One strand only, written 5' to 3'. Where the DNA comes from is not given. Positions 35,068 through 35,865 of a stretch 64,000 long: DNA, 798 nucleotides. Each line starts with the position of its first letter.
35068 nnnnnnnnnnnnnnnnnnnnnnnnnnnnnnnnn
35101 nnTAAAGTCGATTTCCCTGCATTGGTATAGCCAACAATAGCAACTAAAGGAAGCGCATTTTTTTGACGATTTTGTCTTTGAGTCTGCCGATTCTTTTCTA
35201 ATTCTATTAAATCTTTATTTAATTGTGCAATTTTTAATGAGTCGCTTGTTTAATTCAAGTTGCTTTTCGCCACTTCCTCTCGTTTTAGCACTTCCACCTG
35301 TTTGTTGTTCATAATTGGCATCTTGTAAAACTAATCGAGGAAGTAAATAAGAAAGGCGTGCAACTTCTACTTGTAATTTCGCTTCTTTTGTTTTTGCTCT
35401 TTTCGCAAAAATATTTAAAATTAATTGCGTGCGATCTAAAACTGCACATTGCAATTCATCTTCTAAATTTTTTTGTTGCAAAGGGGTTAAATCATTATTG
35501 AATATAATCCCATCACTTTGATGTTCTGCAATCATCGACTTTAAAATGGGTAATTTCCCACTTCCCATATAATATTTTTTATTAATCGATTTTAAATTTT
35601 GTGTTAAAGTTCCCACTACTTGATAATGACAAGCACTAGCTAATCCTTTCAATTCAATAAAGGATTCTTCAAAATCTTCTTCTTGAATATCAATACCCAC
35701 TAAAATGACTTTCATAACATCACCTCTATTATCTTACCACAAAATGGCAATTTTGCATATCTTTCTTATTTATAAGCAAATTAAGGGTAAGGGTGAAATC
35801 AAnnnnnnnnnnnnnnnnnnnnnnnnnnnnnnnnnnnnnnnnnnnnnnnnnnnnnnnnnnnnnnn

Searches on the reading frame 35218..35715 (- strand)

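Call 46: search_protein_families(library=pfam, proteins=[window:35218-35715:-], max_evalue=1)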
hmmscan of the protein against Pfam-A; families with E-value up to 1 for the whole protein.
window:35218-35715:- (166 aa): 3 families
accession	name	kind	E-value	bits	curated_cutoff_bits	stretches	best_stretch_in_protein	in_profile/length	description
PF13167.11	GTP-bdg_N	-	2.9e-30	105.1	25.4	1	16-104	1-89/89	GTP-binding GTPase N-terminal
PF16360.10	GTP-bdg_M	-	1.9e-19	70.4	29.5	1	106-162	1-56/79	GTP-binding GTPase Middle Region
PF04992.19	RNA_pol_Rpb1_6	-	0.028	14.7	23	1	28-121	5-96/189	RNA polymerase Rpb1, domain 6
